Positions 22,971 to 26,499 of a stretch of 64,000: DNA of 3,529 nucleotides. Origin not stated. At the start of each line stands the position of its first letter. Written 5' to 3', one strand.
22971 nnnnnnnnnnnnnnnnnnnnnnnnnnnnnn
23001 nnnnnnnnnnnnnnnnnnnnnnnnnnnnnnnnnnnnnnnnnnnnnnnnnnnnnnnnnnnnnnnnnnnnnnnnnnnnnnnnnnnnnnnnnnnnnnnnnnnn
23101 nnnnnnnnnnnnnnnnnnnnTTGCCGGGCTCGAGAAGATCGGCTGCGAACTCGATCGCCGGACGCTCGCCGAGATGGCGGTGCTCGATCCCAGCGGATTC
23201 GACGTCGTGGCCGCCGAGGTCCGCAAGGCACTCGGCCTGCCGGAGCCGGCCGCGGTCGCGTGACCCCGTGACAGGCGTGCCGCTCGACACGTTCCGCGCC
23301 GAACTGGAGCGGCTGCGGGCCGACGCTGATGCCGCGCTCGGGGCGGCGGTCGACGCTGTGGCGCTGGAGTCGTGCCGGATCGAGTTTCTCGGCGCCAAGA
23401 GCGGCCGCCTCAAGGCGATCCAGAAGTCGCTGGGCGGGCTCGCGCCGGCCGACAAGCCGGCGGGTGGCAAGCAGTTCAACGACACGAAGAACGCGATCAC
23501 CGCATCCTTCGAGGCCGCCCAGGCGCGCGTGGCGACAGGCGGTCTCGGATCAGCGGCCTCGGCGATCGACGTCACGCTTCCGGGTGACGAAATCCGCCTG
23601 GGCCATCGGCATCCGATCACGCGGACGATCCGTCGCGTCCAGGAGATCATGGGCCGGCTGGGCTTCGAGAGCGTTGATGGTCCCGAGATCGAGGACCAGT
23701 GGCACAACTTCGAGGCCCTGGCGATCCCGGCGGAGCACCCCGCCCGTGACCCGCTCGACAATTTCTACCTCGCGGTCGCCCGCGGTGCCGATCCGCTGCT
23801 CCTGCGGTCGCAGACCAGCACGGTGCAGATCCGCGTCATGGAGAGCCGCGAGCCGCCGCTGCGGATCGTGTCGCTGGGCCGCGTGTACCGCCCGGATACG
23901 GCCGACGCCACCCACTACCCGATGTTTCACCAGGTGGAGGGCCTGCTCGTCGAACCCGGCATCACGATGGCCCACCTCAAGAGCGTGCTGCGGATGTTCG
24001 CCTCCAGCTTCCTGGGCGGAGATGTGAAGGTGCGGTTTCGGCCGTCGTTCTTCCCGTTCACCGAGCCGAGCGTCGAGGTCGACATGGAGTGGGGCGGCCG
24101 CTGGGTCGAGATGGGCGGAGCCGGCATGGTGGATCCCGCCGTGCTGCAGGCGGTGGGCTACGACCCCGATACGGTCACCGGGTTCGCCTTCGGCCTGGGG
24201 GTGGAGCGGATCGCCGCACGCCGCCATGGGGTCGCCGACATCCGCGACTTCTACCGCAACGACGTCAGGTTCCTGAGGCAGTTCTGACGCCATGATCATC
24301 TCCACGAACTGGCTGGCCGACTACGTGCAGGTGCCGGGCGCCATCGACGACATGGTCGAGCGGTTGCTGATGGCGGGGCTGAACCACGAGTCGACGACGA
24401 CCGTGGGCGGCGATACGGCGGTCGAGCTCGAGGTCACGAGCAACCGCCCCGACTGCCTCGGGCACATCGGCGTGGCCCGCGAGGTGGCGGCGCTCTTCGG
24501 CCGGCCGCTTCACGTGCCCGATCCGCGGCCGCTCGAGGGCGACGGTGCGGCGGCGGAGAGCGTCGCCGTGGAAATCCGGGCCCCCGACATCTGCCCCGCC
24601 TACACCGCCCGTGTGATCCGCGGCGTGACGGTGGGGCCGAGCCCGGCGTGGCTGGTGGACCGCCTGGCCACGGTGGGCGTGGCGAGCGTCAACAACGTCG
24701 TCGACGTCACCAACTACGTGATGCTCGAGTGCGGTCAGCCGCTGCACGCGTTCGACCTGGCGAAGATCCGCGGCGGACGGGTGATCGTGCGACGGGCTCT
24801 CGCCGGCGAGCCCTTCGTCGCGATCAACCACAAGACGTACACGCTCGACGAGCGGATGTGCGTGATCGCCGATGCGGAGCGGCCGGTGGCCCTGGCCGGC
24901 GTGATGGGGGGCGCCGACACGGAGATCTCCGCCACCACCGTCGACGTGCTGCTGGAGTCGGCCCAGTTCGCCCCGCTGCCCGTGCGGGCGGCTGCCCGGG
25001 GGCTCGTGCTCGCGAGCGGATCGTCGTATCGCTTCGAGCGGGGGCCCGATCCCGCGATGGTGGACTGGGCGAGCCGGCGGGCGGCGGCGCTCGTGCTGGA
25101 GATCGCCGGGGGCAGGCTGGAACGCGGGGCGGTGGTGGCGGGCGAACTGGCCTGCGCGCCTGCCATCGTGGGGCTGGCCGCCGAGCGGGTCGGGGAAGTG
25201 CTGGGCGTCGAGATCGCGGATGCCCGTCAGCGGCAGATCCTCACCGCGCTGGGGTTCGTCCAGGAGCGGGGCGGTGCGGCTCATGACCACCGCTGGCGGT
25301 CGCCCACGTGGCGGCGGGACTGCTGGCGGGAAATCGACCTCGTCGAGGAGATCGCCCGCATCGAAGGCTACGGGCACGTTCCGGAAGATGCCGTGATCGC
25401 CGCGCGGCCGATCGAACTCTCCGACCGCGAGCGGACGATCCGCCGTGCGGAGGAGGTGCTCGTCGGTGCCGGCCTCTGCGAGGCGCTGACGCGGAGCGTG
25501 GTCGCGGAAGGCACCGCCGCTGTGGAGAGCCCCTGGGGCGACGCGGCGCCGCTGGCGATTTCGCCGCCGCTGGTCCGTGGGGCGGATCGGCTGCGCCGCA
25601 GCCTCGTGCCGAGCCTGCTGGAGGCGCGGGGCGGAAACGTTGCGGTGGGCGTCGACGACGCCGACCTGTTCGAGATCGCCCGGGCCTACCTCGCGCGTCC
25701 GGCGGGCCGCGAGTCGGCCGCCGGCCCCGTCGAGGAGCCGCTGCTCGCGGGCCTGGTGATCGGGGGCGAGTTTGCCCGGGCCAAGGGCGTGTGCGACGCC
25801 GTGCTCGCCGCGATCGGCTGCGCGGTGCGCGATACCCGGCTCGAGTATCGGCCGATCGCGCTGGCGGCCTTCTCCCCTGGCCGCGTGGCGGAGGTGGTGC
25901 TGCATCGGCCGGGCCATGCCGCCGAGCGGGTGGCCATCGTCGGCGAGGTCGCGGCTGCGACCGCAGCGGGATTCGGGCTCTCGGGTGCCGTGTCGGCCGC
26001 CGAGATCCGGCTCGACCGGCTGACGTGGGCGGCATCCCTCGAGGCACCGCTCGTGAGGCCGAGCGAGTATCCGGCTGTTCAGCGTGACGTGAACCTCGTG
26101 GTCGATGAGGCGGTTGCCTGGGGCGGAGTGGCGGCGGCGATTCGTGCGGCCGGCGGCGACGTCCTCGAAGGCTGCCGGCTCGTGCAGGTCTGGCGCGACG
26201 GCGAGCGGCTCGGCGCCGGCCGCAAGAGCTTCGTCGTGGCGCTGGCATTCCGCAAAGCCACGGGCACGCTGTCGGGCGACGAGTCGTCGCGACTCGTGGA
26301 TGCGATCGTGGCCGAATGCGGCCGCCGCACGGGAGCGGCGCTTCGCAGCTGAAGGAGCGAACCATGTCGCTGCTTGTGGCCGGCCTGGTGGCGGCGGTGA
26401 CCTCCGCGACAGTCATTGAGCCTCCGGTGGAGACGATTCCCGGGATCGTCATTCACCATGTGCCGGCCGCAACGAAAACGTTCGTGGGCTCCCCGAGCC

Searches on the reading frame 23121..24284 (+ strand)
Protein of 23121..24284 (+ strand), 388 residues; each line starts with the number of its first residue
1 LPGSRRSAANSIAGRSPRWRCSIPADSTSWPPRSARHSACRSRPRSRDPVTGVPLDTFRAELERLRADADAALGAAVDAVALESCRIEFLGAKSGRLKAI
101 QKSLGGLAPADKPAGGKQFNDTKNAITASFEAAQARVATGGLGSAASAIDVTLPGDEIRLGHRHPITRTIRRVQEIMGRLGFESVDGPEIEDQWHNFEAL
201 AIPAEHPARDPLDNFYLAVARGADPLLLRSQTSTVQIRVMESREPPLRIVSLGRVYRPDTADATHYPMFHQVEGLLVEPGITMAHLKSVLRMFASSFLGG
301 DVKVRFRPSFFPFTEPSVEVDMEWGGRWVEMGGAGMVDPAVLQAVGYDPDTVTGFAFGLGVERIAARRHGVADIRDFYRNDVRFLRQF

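Call 59: search_protein_families(library=pfam, proteins=[window:23121-24284:+], max_evalue=0.0001)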
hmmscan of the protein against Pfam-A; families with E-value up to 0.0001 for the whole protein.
window:23121-24284:+ (388 aa): 2 families
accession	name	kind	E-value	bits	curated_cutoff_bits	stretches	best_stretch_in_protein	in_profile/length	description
PF01409.25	tRNA-synt_2d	-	4.4e-94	315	19.8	1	149-388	2-246/246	tRNA synthetases class II core domain (F)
PF02912.23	Phe_tRNA-synt_N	-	4.4e-12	46.2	22.3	1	79-137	3-60/69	Aminoacyl tRNA synthetase class II, N-terminal domain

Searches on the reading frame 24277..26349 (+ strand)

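Call 59: search_protein_families(library=pfam, proteins=[window:24277-26349:+], max_evalue=0.0001)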
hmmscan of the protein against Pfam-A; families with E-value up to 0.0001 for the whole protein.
window:24277-26349:+ (691 aa): 4 families
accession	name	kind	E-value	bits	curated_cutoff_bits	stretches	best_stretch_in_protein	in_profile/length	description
PF03483.22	B3_4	-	1.6e-63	213.9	29.3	1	106-278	2-174/174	B3/4 domain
PF17759.6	tRNA_synthFbeta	-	1.8e-25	90.2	22.4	1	376-579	10-214/214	Phenylalanyl tRNA synthetase beta chain CLM domain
PF03147.19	FDX-ACB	-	1.4e-17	64.4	31.1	1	596-690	1-94/94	Ferredoxin-fold anticodon binding domain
PF03484.21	B5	-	3.4e-15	56.4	28.6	1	300-365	3-67/67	tRNA synthetase B5 domain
